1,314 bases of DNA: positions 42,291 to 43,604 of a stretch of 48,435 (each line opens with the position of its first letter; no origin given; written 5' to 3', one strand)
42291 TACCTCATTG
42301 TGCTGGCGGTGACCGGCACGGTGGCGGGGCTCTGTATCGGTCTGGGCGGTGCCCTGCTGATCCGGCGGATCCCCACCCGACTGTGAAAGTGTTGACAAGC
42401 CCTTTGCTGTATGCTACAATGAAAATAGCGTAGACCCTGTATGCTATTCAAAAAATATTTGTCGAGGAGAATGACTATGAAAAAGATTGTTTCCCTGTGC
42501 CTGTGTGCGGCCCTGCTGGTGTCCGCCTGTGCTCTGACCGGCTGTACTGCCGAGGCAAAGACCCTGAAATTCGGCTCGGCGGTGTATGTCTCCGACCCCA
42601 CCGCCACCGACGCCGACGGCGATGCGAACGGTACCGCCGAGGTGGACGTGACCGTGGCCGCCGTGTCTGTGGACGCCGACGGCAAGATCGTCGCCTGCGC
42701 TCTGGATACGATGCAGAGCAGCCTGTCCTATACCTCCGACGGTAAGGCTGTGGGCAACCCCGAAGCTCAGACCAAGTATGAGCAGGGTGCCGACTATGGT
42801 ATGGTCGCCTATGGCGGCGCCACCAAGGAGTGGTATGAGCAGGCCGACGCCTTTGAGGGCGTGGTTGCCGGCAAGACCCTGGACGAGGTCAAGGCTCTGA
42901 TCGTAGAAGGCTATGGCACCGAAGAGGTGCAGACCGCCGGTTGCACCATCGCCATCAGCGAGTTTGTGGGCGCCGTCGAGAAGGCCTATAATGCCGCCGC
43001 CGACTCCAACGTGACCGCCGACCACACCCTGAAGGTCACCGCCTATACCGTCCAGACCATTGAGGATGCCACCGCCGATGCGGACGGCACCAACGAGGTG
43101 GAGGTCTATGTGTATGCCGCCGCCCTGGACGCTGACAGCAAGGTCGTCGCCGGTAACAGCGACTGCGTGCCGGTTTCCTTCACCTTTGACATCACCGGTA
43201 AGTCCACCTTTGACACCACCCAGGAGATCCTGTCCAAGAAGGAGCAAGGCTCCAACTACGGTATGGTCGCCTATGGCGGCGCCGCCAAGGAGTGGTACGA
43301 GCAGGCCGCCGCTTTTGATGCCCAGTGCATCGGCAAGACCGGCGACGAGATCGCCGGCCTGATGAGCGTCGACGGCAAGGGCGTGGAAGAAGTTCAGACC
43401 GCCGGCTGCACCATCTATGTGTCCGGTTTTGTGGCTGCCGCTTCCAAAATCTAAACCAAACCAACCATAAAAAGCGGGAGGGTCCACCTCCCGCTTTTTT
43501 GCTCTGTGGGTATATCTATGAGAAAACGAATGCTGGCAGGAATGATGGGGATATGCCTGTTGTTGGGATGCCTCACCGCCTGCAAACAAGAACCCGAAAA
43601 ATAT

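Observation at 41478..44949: Rnf operon extended by NusG-II, Gx transporter, duplicated lipoprotein, ApbE and DUF1622: candidate extracytoplasmic flavinylation and electron-transfer module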

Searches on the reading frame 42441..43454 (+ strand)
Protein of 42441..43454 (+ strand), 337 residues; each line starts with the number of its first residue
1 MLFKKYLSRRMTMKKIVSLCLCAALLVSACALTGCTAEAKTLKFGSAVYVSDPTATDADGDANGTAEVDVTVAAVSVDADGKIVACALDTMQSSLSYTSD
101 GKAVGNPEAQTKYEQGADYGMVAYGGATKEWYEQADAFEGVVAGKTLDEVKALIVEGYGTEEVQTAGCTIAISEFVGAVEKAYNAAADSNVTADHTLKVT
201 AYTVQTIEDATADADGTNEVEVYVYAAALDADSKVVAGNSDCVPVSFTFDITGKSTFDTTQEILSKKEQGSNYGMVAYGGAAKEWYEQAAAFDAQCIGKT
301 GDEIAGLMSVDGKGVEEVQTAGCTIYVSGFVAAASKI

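Call 3: search_protein_families(library=pfam, proteins=[window:42441-43454:+], max_evalue=0.01)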
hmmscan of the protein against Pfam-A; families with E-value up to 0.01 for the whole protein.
window:42441-43454:+ (337 aa): 0 families

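Call 4: search_protein_families(library=ncbifam, proteins=[window:42441-43454:+], max_evalue=0.01)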
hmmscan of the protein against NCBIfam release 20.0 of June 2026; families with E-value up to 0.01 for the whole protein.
window:42441-43454:+ (337 aa): 0 families
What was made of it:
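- Checked: Lipoprotein ORF, 42441-43454: no Pfam or NCBIfam hit (calls 3, 4).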

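Call 11: search_solved_structures(query=window:42477-43451:+, max_evalue=10, show_alignments=2)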
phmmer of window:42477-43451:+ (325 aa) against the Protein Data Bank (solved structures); distinct sequences matched with E-value up to 10: 6.
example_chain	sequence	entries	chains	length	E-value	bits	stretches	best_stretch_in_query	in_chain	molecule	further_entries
2kzx_A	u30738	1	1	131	0.00012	24.7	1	98-173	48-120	Uncharacterized protein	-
2fpb_A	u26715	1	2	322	0.36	13.3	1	230-275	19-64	Strictosidine Synthase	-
2fp8_A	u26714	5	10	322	0.67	12.4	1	230-275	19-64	Strictosidine synthase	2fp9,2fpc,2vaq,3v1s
2v91_A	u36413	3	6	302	0.7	12.3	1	230-275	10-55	STRICTOSIDINE SYNTHASE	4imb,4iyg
8wkl_A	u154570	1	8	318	0.71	12.3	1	230-275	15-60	Strictosidine synthase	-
6n5v_A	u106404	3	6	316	0.72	12.3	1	230-275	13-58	Strictosidine synthase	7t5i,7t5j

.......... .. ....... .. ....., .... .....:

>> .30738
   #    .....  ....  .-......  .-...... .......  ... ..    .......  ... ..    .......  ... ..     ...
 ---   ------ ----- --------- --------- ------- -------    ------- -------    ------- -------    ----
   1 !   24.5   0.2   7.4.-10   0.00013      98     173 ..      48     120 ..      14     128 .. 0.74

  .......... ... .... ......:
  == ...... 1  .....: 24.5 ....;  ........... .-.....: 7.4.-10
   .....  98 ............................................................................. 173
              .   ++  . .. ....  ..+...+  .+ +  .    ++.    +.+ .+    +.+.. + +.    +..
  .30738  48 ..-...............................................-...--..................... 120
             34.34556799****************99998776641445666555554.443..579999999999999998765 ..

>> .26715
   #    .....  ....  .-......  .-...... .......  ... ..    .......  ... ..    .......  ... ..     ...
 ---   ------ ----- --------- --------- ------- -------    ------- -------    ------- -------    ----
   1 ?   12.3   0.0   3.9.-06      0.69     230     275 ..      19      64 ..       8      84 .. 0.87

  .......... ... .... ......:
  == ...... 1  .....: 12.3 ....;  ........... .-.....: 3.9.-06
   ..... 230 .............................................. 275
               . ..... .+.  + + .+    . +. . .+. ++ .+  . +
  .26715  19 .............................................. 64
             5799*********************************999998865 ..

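Call 12: find_homologous_proteins(query=window:42477-43451:+, max_evalue=0.001)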
Query window:42477-43451:+ (325 aa): 2574 proteins with E <= 0.001 among 8000 candidates; the best 120 are listed.
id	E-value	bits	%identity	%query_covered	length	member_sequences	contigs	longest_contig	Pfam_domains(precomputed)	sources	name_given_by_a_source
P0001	9.2e-200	680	99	100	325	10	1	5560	-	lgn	-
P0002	1.3e-151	522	77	100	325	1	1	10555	-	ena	-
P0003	1.1e-145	503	75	100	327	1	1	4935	-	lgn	-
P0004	1.5e-140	486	74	100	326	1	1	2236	-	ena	-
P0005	7.5e-139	480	71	100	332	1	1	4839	-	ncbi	-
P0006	2.6e-138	478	72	100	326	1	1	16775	-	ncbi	-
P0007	1.8e-137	476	73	100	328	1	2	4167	-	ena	-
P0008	1.6e-136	472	72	100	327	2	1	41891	-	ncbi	-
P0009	1.9e-136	472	70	100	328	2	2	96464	-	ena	-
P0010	3.4e-135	468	71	100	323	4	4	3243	-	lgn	-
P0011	2.1e-134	466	71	100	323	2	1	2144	-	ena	-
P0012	5.5e-134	464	70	100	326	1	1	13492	-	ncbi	-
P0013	2.2e-133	462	71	100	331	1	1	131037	-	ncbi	-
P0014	2.4e-133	462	71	100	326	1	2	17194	-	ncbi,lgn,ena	-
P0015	1.2e-132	460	71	100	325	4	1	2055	-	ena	-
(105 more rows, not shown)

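Call 28: find_related_loci(query=A1, collection=genome_contigs, flank=10000)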
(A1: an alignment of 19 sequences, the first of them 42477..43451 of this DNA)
Query A1 (325 aa) in genome_contigs; peptide patterns used: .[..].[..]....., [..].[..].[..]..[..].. (x = any residue, [..] = any of these).
433 stretches matched a pattern; 360 encode a relative of the query (tblastn E <= 1e-3); the best 80 are kept; 80 distinct loci.
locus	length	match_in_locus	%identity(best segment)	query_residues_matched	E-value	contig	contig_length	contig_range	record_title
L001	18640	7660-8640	72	1-325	2e-147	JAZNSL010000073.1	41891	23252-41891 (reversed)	MAG: Acutalibacteraceae bacterium isolate T1900044809_TS20190275.MAGScoT_cleanbin_000020 SGB_2773_k141_1920786, whole ge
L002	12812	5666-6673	69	1-325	3e-140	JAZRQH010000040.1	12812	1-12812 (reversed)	MAG: Eubacteriales bacterium isolate T1900045365_YK20190055.MAGScoT_cleanbin_000014 SGB_6839_k141_3718488, whole genome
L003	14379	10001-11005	68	1-325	1e-138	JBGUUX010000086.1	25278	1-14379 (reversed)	MAG: Eubacteriales bacterium isolate fecal_MAG_474 fecal_MAG_474_contig_0086, whole genome shotgun sequence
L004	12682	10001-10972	68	1-325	6e-137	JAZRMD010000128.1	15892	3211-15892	MAG: Acutalibacteraceae bacterium isolate T1900045428_YK20190119.MAGScoT_cleanbin_000062 SGB_7078_k141_3408788, whole ge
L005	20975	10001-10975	67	1-325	4e-136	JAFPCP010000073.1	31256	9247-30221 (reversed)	MAG: Clostridia bacterium isolate RGIG1021 Dairy_cattle_Rectum.Co__c3710094, whole genome shotgun sequence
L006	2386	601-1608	66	1-325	1e-143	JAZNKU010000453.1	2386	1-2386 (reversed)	MAG: Eubacteriales bacterium isolate T1900044673_TS20190139.MAGScoT_cleanbin_000051 SGB_1607_k141_100698, whole genome s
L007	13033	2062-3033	66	1-325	7e-135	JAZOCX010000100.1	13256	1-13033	MAG: Eubacteriales bacterium isolate T1900044754_TS20190420.MAGScoT_cleanbin_000124 SGB_2259_k141_2795427, whole genome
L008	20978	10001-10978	67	1-325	1e-134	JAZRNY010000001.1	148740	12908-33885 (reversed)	MAG: Acutalibacteraceae bacterium isolate T1900045400_YK20190090.MAGScoT_cleanbin_000003 SGB_6975_k141_1207179, whole ge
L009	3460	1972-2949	65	1-325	5e-139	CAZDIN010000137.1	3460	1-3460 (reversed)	MAG TPA_asm: uncultured Eubacteriales bacterium isolate SRP315200_co1_183 genome assembly, contig: NODE_71808_length_346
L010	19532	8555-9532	67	1-325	2e-134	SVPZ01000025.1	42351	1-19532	MAG: Oscillospiraceae bacterium isolate SIG604 NODE_20129_length_42351_cov_3.413106, whole genome shotgun sequence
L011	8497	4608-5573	69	1-325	1e-132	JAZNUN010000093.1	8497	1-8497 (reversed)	MAG: Acutalibacteraceae bacterium isolate T1900044797_TS20190263.MAGScoT_cleanbin_000015 SGB_2687_k141_1543618, whole ge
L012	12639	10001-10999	64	1-325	7e-133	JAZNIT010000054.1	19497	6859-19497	MAG: Acutalibacteraceae bacterium isolate T1900044684_TS20190150.MAGScoT_cleanbin_000007 SGB_1709_k141_673647, whole gen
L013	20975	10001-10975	67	1-325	2e-131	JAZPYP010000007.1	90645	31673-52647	MAG: Eubacteriales bacterium isolate T1900044647_TS20190113.MAGScoT_cleanbin_000003 SGB_1383_k141_2356608, whole genome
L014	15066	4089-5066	66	1-325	4e-131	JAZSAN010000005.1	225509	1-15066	MAG: Acutalibacteraceae bacterium isolate T1900044936_TS20190402.MAGScoT_cleanbin_000004 SGB_3442_k141_399160, whole gen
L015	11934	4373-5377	64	1-325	2e-130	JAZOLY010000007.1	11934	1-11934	MAG: Acutalibacteraceae bacterium isolate T1900045651_YK20190345.MAGScoT_cleanbin_000030 SGB_8206_k141_1113132, whole ge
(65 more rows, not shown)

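Call 36: search_protein_representatives(alignment_id=A1)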
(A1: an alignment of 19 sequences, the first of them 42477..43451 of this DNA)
Query: 19 sequences, 326 profile positions. Proteins with E-value up to 0.001 (for the whole library): 1609; up to 1e-10: 1173; up to 1e-30: 497. The best 150 are listed.
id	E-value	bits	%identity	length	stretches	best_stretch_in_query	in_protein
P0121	1.2e-149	514.1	-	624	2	2-325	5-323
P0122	3.2e-140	483.1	-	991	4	1-325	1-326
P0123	4.2e-135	466.3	-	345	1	1-326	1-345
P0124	2.4e-131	453.9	-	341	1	1-326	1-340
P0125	6.6e-129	445.9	-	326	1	1-326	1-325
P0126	2.6e-126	437.4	-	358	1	1-326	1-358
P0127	3.7e-125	433.6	-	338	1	1-325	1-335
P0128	6.2e-119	413.2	-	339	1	5-325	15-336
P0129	1.2e-118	412.3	-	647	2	1-323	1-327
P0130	2.8e-117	407.7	-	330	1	1-325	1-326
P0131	4.3e-116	403.8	-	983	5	45-324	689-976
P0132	9.2e-108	376.5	-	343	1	1-325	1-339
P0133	5.4e-106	370.6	-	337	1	1-326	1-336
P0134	2.0e-105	368.8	-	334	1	1-325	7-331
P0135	3.6e-103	361.4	-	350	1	1-324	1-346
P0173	7.4e-76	271.6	-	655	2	1-321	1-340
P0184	8.7e-69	248.4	-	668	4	28-178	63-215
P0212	2.4e-57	210.8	-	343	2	1-181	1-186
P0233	1.7e-54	201.4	-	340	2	1-184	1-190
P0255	6.9e-52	192.8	-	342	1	1-323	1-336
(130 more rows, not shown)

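Call 39: predict_structure(alignment_id=A1)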
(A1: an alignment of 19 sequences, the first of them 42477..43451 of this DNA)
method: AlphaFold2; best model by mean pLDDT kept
length: 325 residues; sequences in the alignment: 19
mean_pLDDT: 88.0   pTM: 0.84
mean pLDDT of the five models: 88.0, 84.0, 83.5, 81.6, 78.3
residues with pLDDT >= 90: 211; 70-90: 82; 50-70: 17; < 50: 15
segments of 3 or more residues with pLDDT < 50: 1-3, 16-26
pLDDT, mean of each block of 10 residues (from residue 1): 54 48 57 93 88 92 94 94 87 79 88 87 96 97 92 94 96 86 85 91 91 94 95 92 88 92 85 95 97 96 95 95 94
secondary structure, 60 per line:
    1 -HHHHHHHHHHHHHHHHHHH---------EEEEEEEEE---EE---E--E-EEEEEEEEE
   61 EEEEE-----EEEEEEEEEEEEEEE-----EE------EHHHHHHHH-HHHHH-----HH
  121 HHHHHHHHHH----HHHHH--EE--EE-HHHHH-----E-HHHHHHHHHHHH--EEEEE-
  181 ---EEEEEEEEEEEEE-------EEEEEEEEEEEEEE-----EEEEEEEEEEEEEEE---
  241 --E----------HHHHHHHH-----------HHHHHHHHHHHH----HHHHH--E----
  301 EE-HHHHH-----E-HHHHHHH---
elements in order: H2-20 E30-38 E52-65 E71-85 H100-107 H109-113 H119-130 H135-139 H149-153 H161-172 E175-179 E184-196 E204-217 E223-237 H254-261 H273-284 H289-293 H304-308 H316-322

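Call 42: fold_search(model_id=the predicted structure, library=pdb)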
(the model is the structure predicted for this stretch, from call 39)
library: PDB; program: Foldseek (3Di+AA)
matches with E <= 10: 1179; with E <= 0.001: 0
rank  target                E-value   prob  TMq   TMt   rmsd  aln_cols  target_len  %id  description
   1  3fzx                  2.0e-02  0.08  0.10  0.14  20.8       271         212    8  CRYSTAL STRUCTURE OF A PUTATIVE EXPORTED PROTEIN WITH YMCC-LIKE FOLD (BF2203) FROM BACTEROIDES FRAGILIS NCTC 9343 AT 2.2 (released 2009-02-03)
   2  4fvs_A                2.9e-02  0.06  0.10  0.14  19.4       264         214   10  Crystal structure of a putative lipoprotein (BDI_3050) from Parabacteroides distasonis ATCC 8503 at 2.70 A resolution (released 2012-07-25)
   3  6ntr_B                3.1e-02  0.03  0.09  0.11  22.3       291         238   12  Crystal Structure of Beta-barrel-like Protein of Domain of Unknown Function DUF1849 from Brucella abortus (released 2019-02-13)
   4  8rmc_D                3.7e-02  0.72  0.16  0.35   9.7       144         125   18  Structure of the FDX2-bound core ISC complex (proximal conformation) (released 2024-12-18)
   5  3ub1_A                4.6e-02  0.07  0.12  0.14  25.5       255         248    6  Ntf2 like protein involved in plasmid conjugation (released 2012-02-08)
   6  5wkp_D                6.2e-02  0.60  0.16  0.36  10.1       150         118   17  Crystal Structure of the Human mitochondrial Cysteine Desulfurase in complex with ISD11 and Iron-Sulfur Cluster Scaffo (released 2017-11-15)
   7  6uxe_D                6.9e-02  0.54  0.16  0.34  10.2       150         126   18  Structure of the human mitochondrial desulfurase complex Nfs1-ISCU2(M140I)-ISD11 with E.coli ACP1 at 1.57 A resolution (released 2019-11-20)
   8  6bj2_A                8.7e-02  0.06  0.13  0.14  20.4       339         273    6  TCR589 in complex with HIV(Pol448-456)/HLA-B35 (released 2018-07-25)
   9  2h1t_A                9.3e-02  0.04  0.08  0.13  21.9       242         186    7  Crystal structure of a duf1089 family protein (pa1994) from pseudomonas aeruginosa at 1.80 A resolution (released 2006-05-30)
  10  8a1d_A                9.3e-02  0.02  0.07  0.05  43.5       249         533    8  Structure of murine perforin-2 (Mpeg1) pore in ring form (released 2022-07-20)
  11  6zsb_d                1.0e-01  0.23  0.11  0.16  10.1        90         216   11  Human mitochondrial ribosome in complex with mRNA and P-site tRNA (released 2020-09-16)
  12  8enh_K                1.0e-01  0.08  0.13  0.16  17.4       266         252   10  Cross-reactive 3180 TCR recognition of HLA-B*35:01-NP7 epitope from 2002 H3N2 influenza strain (released 2024-03-27)
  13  6i9r_d                1.2e-01  0.20  0.11  0.15  14.5        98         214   12  Large subunit of the human mitochondrial ribosome in complex with Virginiamycin M and Quinupristin (released 2020-07-08)
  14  2xq1_L                1.2e-01  0.08  0.16  0.13  16.3       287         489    9  Crystal structure of peroxisomal catalase from the yeast Hansenula polymorpha (released 2011-06-22)
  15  2xq1_A                1.2e-01  0.07  0.15  0.12  14.9       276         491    9  Crystal structure of peroxisomal catalase from the yeast Hansenula polymorpha (released 2011-06-22)
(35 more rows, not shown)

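Call 45: search_solved_structures(query=A2, max_evalue=1, show_alignments=3)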
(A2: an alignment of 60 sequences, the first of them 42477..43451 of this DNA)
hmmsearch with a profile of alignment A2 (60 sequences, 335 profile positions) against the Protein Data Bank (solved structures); distinct sequences matched with E-value up to 1: 1.
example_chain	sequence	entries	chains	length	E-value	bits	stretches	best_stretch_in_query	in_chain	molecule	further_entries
2kzx_A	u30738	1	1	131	2.1e-08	36.9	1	266-334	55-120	Uncharacterized protein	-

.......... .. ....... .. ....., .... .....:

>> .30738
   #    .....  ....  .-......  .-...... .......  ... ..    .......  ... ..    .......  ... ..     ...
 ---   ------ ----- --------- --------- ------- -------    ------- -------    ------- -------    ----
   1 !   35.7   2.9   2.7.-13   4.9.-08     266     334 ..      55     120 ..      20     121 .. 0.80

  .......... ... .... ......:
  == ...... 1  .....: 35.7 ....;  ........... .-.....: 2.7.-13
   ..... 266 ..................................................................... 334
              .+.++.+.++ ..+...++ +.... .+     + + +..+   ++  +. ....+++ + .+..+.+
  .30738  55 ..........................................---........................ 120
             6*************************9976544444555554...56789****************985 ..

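Call 46: search_protein_families(library=pfam, alignment_id=A2, max_evalue=1)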
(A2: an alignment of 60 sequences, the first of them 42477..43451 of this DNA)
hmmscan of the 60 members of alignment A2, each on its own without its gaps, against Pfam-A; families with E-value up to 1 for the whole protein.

A. member 1, window:42477-43451:+ (325 aa): 2 families
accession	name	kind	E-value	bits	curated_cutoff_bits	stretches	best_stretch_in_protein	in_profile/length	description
PF08842.16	Mfa2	-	0.071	13.1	21.2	0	86-140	47-99/277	Fimbrillin-A associated anchor proteins Mfa1 and Mfa2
PF16985.10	DUF5086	-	0.13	12.7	27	0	250-281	90-122/137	Domain of unknown function (DUF5086)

B. families by the number of members that match (of 60 scanned): 89 families (the first 25 are shown)
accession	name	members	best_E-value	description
PF00622.36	SPRY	5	0.00052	SPRY domain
PF09448.16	MmlI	5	0.017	Methylmuconolactone methyl-isomerase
PF15180.11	NPBW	4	0.036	Neuropeptides B and W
PF07559.19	FlgE_D2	3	0.012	Flagellar basal body protein FlaE D2 domain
PF19081.6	Ig_7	3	0.045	Ig-like domain CHU_C associated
PF16339.10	DUF4969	3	0.076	Domain of unknown function (DUF4969)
PF08139.17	LPAM_1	3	0.29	Prokaryotic membrane lipoprotein lipid attachment site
PF00541.23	Adeno_knob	2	0.012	Adenoviral fibre protein (knob domain)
PF08842.16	Mfa2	2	0.071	Fimbrillin-A associated anchor proteins Mfa1 and Mfa2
PF13186.11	SPASM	2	0.078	Iron-sulfur cluster-binding domain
PF13517.12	FG-GAP_3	2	0.11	FG-GAP-like repeat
PF16985.10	DUF5086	2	0.13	Domain of unknown function (DUF5086)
PF08238.18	Sel1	2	0.24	Sel1 repeat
PF24848.1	DUF7723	1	0.00033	Family of unknown function (DUF7723)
PF02826.25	2-Hacid_dh_C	1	0.00067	D-isomer specific 2-hydroxyacid dehydrogenase, NAD binding domain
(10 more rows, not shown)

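Call 52: find_encoding_contigs(protein=P0122, flank=8000, max_places=3)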
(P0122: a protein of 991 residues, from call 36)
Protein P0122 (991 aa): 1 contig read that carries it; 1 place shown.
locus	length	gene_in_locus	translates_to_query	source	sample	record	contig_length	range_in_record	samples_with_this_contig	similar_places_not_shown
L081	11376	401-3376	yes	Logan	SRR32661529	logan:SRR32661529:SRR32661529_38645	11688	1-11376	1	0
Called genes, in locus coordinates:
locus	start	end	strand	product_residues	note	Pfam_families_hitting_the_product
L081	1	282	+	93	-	?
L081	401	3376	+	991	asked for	-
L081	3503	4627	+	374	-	PF02424:ApbE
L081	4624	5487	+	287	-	PF00497:SBP_bac_3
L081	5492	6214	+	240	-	PF00528:BPD_transp_1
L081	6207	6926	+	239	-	PF00528:BPD_transp_1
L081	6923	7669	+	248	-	PF00005:ABC_tran, PF13304:AAA_21 (weak)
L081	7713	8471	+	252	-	PF02163:Peptidase_M50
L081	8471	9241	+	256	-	PF02616:SMC_ScpA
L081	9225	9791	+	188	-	PF04079:SMC_ScpB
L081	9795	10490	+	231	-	PF02224:Cytidylate_kin, PF13189:Cytidylate_kin2, PF13207:AAA_17 (faint), PF13238:AAA_18 (weak), PF13671:AAA_33 (faint)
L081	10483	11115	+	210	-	PF01553:Acyltransferase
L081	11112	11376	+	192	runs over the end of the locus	?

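Call 53: find_encoding_contigs(protein=P0212, flank=8000, max_places=3)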
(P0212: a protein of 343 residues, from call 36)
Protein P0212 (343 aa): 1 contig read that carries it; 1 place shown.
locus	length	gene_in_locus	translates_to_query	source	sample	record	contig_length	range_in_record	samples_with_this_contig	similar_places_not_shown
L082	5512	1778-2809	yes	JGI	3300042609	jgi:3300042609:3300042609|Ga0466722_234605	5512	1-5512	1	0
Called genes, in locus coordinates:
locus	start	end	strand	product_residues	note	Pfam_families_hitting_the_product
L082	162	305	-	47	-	-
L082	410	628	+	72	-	-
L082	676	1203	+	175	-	PF04304:DUF454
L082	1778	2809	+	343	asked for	-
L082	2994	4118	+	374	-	PF02424:ApbE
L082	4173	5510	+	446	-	?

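Call 54: find_encoding_contigs(protein=P0131, flank=8000, max_places=2)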
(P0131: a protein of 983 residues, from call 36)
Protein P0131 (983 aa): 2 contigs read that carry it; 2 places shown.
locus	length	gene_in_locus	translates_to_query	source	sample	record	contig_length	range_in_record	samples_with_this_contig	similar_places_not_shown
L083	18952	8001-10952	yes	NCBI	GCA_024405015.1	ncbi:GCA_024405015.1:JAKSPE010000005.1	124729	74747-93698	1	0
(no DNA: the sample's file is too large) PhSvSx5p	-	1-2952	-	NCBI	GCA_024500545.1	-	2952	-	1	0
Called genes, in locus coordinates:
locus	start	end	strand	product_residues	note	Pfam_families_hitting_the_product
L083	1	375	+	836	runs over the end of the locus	PF00403:HMA, PF00122:E1-E2_ATPase, PF00702:Hydrolase, PF00403:HMA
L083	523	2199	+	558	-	PF00501:AMP-binding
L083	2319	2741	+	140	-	PF12953:DUF3842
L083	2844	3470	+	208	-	PF02463:SMC_N (faint), PF00005:ABC_tran, PF13304:AAA_21 (faint)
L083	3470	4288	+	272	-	PF00950:ABC-3, PF01032:FecCD (weak)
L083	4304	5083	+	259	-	-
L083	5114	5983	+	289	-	PF01263:Aldose_epim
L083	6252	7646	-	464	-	PF01235:Na_Ala_symp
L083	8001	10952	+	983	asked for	PF04558:tRNA_synt_1c_R1 (faint)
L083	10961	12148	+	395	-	PF02424:ApbE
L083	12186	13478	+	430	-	PF13375:RnfC_N, PF01512:Complex1_51K, PF13187:Fer4_9 (faint), PF10531:SLBB, PF13237:Fer4_10, PF12838:Fer4_7 (weak)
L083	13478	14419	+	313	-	PF03116:NQR2_RnfD_RnfE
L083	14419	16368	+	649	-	PF04205:FMN_bind (weak)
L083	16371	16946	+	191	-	PF02508:Rnf-Nqr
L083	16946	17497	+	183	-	PF02508:Rnf-Nqr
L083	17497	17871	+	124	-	PF07009:NusG_II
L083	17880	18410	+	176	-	PF07456:Hpre_diP_synt_I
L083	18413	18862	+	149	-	-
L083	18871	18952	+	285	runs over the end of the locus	PF00005:ABC_tran, PF02463:SMC_N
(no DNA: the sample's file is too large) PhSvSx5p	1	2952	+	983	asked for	PF04558:tRNA_synt_1c_R1 (faint)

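Call 55: find_encoding_contigs(protein=P0184, flank=8000, max_places=2)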
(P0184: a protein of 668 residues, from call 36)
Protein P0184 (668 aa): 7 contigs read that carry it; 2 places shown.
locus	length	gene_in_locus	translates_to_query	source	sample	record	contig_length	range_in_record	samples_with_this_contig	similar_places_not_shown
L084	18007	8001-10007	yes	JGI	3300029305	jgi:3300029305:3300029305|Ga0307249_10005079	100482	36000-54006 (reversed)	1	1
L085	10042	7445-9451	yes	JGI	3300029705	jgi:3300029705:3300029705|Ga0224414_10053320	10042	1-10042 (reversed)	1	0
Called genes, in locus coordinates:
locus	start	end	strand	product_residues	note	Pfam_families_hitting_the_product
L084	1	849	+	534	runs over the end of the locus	PF00890:FAD_binding_2, PF01266:DAO, PF01946:Thi4 (weak), PF03486:HI0933_like (weak), PF07992:Pyr_redox_2, PF13738:Pyr_redox_3, PF00070:Pyr_redox, PF13192:Thioredoxin_3, +4 more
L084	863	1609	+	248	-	PF00106:adh_short, PF01370:Epimerase (weak), PF08659:KR, PF23441:SDR, PF13561:adh_short_C2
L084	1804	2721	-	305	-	PF01381:HTH_3, PF13560:HTH_31, PF13428:TPR_14 (faint), PF07719:TPR_2 (faint), PF13424:TPR_12 (faint), PF13432:TPR_16 (faint), PF00515:TPR_1 (faint), PF14559:TPR_19, +3 more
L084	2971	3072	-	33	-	-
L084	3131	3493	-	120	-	PF03862:SpoVAC_SpoVAEB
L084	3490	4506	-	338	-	PF07451:SpoVAD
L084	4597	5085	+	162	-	-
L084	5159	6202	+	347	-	PF02547:Queuosine_synth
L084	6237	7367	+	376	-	PF01702:TGT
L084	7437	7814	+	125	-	PF02699:YajC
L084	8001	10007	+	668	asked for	-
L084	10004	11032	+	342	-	PF02424:ApbE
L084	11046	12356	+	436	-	PF13375:RnfC_N, PF01512:Complex1_51K, PF10531:SLBB, PF12838:Fer4_7, PF13183:Fer4_8 (faint), PF13187:Fer4_9 (weak), PF13237:Fer4_10, PF13534:Fer4_17 (weak)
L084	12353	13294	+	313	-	PF03116:NQR2_RnfD_RnfE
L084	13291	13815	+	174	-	PF04205:FMN_bind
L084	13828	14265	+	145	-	-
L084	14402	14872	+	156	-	PF04542:Sigma70_r2, PF08281:Sigma70_r4_2, PF04545:Sigma70_r4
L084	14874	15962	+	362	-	PF14285:DUF4367 (weak)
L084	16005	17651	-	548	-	PF00749:tRNA-synt_1c, PF19269:Anticodon_2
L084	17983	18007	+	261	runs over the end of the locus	PF03848:TehB (weak), PF13489:Methyltransf_23, PF08242:Methyltransf_12 (faint), PF13847:Methyltransf_31, PF08241:Methyltransf_11, PF13649:Methyltransf_25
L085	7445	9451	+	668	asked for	-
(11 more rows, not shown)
